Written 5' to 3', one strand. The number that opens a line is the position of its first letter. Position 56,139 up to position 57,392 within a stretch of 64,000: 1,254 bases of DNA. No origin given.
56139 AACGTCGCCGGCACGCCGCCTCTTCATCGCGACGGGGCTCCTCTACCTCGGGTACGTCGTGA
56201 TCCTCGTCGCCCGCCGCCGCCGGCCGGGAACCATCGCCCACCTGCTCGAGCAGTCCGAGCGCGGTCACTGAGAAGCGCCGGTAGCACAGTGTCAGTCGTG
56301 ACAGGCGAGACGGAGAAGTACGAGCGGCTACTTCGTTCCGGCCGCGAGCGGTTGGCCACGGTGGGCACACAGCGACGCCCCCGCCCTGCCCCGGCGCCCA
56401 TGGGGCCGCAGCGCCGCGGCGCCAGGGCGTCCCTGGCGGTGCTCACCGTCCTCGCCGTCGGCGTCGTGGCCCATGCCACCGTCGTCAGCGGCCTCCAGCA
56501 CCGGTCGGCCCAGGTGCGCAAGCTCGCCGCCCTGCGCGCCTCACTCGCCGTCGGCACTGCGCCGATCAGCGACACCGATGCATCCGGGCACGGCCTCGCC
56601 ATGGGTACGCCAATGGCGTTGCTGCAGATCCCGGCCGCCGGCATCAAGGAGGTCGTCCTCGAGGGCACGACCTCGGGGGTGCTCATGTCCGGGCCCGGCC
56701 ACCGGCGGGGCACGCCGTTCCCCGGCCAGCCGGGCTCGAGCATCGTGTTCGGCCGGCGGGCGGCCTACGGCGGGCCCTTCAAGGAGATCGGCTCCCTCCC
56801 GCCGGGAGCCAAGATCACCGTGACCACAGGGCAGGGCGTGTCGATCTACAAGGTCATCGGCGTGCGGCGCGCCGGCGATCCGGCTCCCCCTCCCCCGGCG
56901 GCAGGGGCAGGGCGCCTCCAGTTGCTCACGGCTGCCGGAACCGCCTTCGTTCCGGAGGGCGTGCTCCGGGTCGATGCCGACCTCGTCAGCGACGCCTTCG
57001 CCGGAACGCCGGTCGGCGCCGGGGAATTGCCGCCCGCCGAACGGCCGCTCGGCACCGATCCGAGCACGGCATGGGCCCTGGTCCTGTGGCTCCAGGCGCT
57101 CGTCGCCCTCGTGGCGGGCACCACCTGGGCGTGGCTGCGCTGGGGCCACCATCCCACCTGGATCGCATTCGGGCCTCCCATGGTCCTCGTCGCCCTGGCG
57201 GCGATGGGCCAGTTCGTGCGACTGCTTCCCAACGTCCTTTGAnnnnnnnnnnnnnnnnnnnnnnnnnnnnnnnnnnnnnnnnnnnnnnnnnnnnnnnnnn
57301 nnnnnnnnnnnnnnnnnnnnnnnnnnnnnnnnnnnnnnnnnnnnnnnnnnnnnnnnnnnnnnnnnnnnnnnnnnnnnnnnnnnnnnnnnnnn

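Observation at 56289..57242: Cysteine-free sortase-like protein immediately downstream of the LPRTG protein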

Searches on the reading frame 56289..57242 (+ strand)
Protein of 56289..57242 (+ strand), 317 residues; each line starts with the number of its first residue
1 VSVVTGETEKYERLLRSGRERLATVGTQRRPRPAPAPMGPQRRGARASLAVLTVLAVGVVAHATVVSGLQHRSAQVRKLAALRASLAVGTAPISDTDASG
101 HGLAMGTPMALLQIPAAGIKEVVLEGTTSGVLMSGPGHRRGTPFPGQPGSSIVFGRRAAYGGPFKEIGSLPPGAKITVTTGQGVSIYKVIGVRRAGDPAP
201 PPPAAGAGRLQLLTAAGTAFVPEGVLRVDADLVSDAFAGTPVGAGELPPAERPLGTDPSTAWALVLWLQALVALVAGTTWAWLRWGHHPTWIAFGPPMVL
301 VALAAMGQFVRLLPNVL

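Call 3: search_protein_families(library=pfam, proteins=[window:56289-57242:+], max_evalue=1)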
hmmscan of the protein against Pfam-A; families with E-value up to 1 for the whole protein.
window:56289-57242:+ (317 aa): 2 families
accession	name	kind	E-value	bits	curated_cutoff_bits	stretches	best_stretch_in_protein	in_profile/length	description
PF04203.18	Sortase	-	1.4e-11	44.6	26.6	1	112-193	1-83/125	Sortase domain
PF05076.18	SUFU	-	0.39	11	25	1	262-289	66-92/172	Suppressor of fused protein (SUFU)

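Call 4: search_protein_families(library=ncbifam, proteins=[window:56289-57242:+], max_evalue=1)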
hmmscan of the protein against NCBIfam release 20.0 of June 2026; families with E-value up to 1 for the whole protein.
window:56289-57242:+ (317 aa): 7 families
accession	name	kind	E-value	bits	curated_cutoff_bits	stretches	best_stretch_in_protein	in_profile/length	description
NF033747.1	class_E_sortase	subfamily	7e-17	62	160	1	52-193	11-157/211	class E sortase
NF058671.1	sortase_SrtD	exception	1.3e-07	31.5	140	1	54-189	5-141/187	class D sortase, LPxTATN-specific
TIGR03784.1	marine_sortase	equivalog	1.9e-06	27.6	158.25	1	106-191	48-131/174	class GN sortase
NF033746.1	class_D_sortase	subfamily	3.9e-06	26.7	165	1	105-190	6-88/135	class D sortase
TIGR01076.1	sortase_fam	subfamily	6.5e-05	22.8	39.35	1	111-193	2-87/136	sortase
NF033745.1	class_C_sortase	subfamily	0.018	14.7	160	1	106-190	90-177/220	class C sortase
NF033748.1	class_F_sortase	subfamily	0.11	12.1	166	1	140-190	51-104/155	class F sortase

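Call 5: find_homologous_proteins(query=window:56289-57242:+, max_evalue=0.001)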
Query window:56289-57242:+ (317 aa): 1426 proteins with E <= 0.001 among 8000 candidates; the best 120 are listed.
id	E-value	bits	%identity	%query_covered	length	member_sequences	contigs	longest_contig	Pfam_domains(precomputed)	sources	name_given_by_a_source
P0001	1.1e-173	595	100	88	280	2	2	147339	PF04203.19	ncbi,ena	-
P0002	1.2e-125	437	75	85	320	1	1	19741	PF04203.19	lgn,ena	-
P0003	5.7e-109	382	64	90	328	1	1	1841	PF04203.19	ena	-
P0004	2.2e-103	364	63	88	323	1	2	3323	PF04203.19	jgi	jgi:sortase A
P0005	4.6e-98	346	58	88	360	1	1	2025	PF04203.19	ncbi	-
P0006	1.8e-97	344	60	80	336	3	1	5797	PF04203.19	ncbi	-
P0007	2.7e-97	344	59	89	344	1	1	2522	PF04203.19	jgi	jgi:LPXTG-site transpeptidase (sortase) family protein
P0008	3.3e-97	344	61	88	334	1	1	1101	PF04203.19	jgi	jgi:sortase A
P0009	6.1e-97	343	57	91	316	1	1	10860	PF04203.19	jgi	jgi:LPXTG-site transpeptidase (sortase) family protein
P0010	1.3e-95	338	60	77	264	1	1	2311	PF04203.19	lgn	-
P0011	1.5e-94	335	58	85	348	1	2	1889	PF04203.19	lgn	-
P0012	8.2e-94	332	57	91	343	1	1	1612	PF04203.19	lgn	-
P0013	1.9e-93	331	56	92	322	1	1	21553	PF04203.19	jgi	jgi:sortase (surface protein transpeptidase)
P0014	3.3e-93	330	59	89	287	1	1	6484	PF04203.19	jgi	jgi:LPXTG-site transpeptidase (sortase) family protein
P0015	2.3e-92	328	56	88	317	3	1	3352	PF04203.19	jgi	jgi:LPXTG-site transpeptidase (sortase) family protein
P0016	3.3e-92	327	59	85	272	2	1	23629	PF04203.19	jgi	jgi:sortase (surface protein transpeptidase)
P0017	8.1e-92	326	55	91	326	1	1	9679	PF04203.19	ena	-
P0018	8.9e-92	326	58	85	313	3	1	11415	PF04203.19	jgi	jgi:sortase (surface protein transpeptidase)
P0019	1.1e-91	325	56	90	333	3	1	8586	PF04203.19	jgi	jgi:LPXTG-site transpeptidase (sortase) family protein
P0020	3.7e-91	324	54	91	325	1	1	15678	PF04203.19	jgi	jgi:LPXTG-site transpeptidase (sortase) family protein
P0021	5.5e-91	323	56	89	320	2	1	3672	PF04203.19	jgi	jgi:LPXTG-site transpeptidase (sortase) family protein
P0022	6.8e-91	323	58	82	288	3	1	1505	PF04203.19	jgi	-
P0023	9.7e-91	322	55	89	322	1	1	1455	PF04203.19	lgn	-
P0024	2.0e-90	321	51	99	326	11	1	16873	PF04203.19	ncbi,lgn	-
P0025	2.2e-90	321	59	80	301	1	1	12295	PF04203.19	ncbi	-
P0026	4.3e-90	320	57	80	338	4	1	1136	PF04203.19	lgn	-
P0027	6.1e-90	320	57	85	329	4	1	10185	PF04203.19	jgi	jgi:sortase (surface protein transpeptidase)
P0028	8.6e-90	319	53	92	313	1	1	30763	PF04203.19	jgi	jgi:LPXTG-site transpeptidase (sortase) family protein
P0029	8.8e-90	319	57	90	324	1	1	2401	PF04203.19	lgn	-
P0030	2.3e-89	318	56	82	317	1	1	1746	PF04203.19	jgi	jgi:sortase A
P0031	2.8e-89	318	55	89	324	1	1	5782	PF04203.19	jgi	jgi:sortase A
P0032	4.6e-89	317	60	80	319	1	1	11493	PF04203.19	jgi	jgi:sortase A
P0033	1.0e-88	316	53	89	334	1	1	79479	PF04203.19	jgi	jgi:LPXTG-site transpeptidase (sortase) family protein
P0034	1.4e-88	315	55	90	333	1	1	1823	PF04203.19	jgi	jgi:LPXTG-site transpeptidase (sortase) family protein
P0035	1.6e-88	315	56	86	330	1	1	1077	PF04203.19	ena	-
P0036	2.5e-88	314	55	88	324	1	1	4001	PF04203.19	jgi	jgi:LPXTG-site transpeptidase (sortase) family protein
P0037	3.1e-88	314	56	81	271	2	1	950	PF04203.19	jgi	jgi:LPXTG-site transpeptidase (sortase) family protein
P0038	3.3e-88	314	54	91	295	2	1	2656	PF04203.19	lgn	-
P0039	6.9e-88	313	58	78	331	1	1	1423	PF04203.19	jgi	jgi:sortase A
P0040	1.1e-87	312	54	90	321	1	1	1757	PF04203.19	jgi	jgi:sortase A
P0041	1.3e-87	312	54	89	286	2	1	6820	PF04203.19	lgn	-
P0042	1.3e-87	312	55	89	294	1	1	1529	PF04203.19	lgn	-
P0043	1.8e-87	312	56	85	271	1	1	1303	PF04203.19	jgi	-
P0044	2.8e-87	311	55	89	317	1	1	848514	PF04203.19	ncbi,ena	-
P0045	3.1e-87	311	54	95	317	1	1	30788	PF04203.19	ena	-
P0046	6.7e-87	310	55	91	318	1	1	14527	PF04203.19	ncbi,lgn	-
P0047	7.0e-87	310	53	94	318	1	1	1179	PF04203.19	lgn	-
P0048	7.7e-87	310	54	92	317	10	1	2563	PF04203.19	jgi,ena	jgi:hypothetical protein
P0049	8.0e-87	309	53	98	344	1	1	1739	PF04203.19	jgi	jgi:sortase A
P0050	9.6e-87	309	54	89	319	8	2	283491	PF04203.19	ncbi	-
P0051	1.0e-86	309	54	89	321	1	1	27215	PF04203.19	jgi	jgi:LPXTG-site transpeptidase (sortase) family protein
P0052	1.2e-86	309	58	83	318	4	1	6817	PF04203.19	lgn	-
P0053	2.3e-86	308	53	94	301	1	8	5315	PF04203.19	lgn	-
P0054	2.6e-86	308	55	92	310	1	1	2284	PF04203.19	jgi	jgi:sortase A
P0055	2.9e-86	308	56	79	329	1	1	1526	PF04203.19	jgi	jgi:sortase A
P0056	3.2e-86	307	53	91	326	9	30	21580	PF04203.19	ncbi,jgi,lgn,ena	ncbi:MAG: class E sortase [Actinomycetota bacterium]|jgi:hypothetical protein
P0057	3.4e-86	307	55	90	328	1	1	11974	PF04203.19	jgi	jgi:sortase A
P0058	3.6e-86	307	53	94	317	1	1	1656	PF04203.19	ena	-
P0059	3.6e-86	307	54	90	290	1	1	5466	PF04203.19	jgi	jgi:sortase (surface protein transpeptidase)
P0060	3.7e-86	307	56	87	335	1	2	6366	PF04203.19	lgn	-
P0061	5.1e-86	307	53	88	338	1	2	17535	PF04203.19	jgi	jgi:LPXTG-site transpeptidase (sortase) family protein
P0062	7.1e-86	306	53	90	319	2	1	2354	PF04203.19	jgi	jgi:LPXTG-site transpeptidase (sortase) family protein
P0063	7.2e-86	306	54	89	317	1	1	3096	PF04203.19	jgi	jgi:sortase A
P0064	7.9e-86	306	54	89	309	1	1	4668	PF04203.19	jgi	jgi:hypothetical protein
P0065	8.1e-86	306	52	91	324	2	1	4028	PF04203.19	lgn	-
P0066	8.9e-86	306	54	91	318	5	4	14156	PF04203.19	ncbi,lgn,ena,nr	ncbi:MAG: class E sortase [Actinomycetota bacterium]|nr:MAG: sortase [Acidimicrobiaceae bacterium]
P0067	1.0e-85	306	53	94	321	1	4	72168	PF04203.19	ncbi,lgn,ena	-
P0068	1.1e-85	306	53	89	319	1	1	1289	PF04203.19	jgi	jgi:sortase A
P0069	1.1e-85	306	54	89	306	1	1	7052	PF04203.19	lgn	-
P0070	1.1e-85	306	53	89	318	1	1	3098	PF04203.19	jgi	jgi:LPXTG-site transpeptidase (sortase) family protein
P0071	1.2e-85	306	55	86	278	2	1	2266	PF04203.19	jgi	jgi:LPXTG-site transpeptidase (sortase) family protein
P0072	1.2e-85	306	53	89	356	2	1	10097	PF04203.19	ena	-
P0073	1.3e-85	306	58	80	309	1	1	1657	PF04203.19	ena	-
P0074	1.6e-85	305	54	90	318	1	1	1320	PF04203.19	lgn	-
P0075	1.7e-85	305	55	81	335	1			PF04203.19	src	-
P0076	1.8e-85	305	55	91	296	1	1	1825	PF04203.19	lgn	-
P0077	1.9e-85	305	55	89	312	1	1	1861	PF04203.19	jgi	jgi:LPXTG-site transpeptidase (sortase) family protein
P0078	2.1e-85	305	56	86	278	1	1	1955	PF04203.19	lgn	-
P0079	2.2e-85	305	53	92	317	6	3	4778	PF04203.19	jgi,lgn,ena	-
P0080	2.6e-85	304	56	83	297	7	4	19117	PF04203.19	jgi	jgi:sortase A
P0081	3.0e-85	304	53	89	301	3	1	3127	PF04203.19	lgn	-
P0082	3.7e-85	304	50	100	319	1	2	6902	PF04203.19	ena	-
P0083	4.0e-85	304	53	88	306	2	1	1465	PF04203.19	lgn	-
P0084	4.5e-85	304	55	86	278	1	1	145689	PF04203.19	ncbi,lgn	-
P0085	4.8e-85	304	53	91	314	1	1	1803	PF04203.19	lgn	-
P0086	4.9e-85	304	57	80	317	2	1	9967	PF04203.19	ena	-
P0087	5.7e-85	303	53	90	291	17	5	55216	PF04203.19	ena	-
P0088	5.8e-85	303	53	94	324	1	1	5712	PF04203.19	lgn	-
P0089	6.2e-85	303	56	77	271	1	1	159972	PF04203.19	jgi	jgi:LPXTG-site transpeptidase (sortase) family protein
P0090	7.6e-85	303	57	86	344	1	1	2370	PF04203.19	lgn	-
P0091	7.9e-85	303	52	90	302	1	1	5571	PF04203.19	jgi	jgi:sortase (surface protein transpeptidase)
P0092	8.8e-85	303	58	80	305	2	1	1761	PF04203.19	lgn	-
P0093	9.3e-85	303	54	88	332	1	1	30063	PF04203.19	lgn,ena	-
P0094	1.0e-84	303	55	89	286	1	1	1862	PF04203.19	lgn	-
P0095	1.0e-84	303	57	79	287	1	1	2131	PF04203.19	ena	-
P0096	1.1e-84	303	53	92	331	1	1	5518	PF04203.19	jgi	jgi:sortase A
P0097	1.2e-84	302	55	89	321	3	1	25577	PF04203.19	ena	-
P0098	1.3e-84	302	54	86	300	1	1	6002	PF04203.19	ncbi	ncbi:MAG: sortase [Acidimicrobiales bacterium]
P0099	1.3e-84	302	52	93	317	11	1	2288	PF04203.19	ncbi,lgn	-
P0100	1.4e-84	302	56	86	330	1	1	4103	PF04203.19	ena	-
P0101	1.5e-84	302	56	86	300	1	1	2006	PF04203.19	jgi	jgi:sortase A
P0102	1.6e-84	302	53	89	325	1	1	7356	PF04203.19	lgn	-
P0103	2.0e-84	302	55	86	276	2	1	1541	PF04203.19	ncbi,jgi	jgi:sortase A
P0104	2.7e-84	301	53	88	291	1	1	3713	PF04203.19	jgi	jgi:LPXTG-site transpeptidase (sortase) family protein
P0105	3.5e-84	301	53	91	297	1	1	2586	PF04203.19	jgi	jgi:hypothetical protein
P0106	3.6e-84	301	55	84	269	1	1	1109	PF04203.19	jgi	jgi:LPXTG-site transpeptidase (sortase) family protein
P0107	3.8e-84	301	53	91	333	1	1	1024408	PF04203.19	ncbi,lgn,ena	-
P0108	3.8e-84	301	52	94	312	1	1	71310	PF04203.19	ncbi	-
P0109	3.9e-84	301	53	90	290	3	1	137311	PF04203.19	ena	-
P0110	4.0e-84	301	53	88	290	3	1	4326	PF04203.19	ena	-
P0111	4.0e-84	301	50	95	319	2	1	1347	PF04203.19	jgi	jgi:hypothetical protein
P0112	4.4e-84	300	56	80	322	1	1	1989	PF04203.19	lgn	-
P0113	4.5e-84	300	53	88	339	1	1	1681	PF04203.19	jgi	jgi:LPXTG-site transpeptidase (sortase) family protein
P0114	4.6e-84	300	52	90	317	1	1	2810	PF04203.19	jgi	-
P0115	7.5e-84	300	52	91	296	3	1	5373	PF04203.19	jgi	-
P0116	8.3e-84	300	54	89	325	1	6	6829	PF04203.19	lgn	-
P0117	1.0e-83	299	51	96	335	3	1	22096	PF04203.19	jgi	jgi:sortase A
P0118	1.1e-83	299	57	80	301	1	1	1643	PF04203.19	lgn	-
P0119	1.2e-83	299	55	85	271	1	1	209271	PF04203.19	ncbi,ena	-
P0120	1.2e-83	299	56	86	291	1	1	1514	PF04203.19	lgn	-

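Call 8: search_solved_structures(query=window:56289-57242:+, max_evalue=1, show_alignments=3)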
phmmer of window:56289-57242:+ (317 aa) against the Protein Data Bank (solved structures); distinct sequences matched with E-value up to 1: 15.
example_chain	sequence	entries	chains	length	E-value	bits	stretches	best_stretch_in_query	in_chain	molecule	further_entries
5uus_A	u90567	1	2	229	8.2e-11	44.9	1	106-197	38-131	Possible sortase-like protein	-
5go5_A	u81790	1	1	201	5.3e-10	42.3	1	82-183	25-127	sortase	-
5go6_A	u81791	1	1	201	5.6e-10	42.2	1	82-183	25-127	Putative secreted protein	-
4d70_A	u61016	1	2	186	2.3e-06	30.3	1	105-189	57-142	SORTASE FAMILY PROTEIN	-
5utt_A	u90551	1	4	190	1.6e-05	27.5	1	119-192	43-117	Sortase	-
5cuw_A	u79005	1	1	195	0.0016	20.9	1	104-198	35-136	SrtE1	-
8t28_A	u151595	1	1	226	0.0044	19.5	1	109-193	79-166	Class C sortase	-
4g1h_A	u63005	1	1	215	0.015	17.8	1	112-198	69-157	Sortase family protein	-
4d7w_A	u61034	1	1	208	0.19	14.1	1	109-193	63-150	SORTASE FAMILY PROTEIN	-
8guu_A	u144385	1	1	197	0.29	13.5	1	108-178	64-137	Sortase-like protein, putative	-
3o0p_A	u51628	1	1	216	0.32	13.4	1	106-167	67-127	Sortase family protein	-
8gr6_A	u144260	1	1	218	0.36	13.2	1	108-178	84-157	Sortase-like protein, putative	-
2xwg_A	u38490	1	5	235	0.73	12.2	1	101-158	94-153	SORTASE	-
2kw8_A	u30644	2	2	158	0.89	11.9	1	110-194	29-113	LPXTG-site transpeptidase family protein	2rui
2w1j_A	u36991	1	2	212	0.92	11.9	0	108-189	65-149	PUTATIVE SORTASE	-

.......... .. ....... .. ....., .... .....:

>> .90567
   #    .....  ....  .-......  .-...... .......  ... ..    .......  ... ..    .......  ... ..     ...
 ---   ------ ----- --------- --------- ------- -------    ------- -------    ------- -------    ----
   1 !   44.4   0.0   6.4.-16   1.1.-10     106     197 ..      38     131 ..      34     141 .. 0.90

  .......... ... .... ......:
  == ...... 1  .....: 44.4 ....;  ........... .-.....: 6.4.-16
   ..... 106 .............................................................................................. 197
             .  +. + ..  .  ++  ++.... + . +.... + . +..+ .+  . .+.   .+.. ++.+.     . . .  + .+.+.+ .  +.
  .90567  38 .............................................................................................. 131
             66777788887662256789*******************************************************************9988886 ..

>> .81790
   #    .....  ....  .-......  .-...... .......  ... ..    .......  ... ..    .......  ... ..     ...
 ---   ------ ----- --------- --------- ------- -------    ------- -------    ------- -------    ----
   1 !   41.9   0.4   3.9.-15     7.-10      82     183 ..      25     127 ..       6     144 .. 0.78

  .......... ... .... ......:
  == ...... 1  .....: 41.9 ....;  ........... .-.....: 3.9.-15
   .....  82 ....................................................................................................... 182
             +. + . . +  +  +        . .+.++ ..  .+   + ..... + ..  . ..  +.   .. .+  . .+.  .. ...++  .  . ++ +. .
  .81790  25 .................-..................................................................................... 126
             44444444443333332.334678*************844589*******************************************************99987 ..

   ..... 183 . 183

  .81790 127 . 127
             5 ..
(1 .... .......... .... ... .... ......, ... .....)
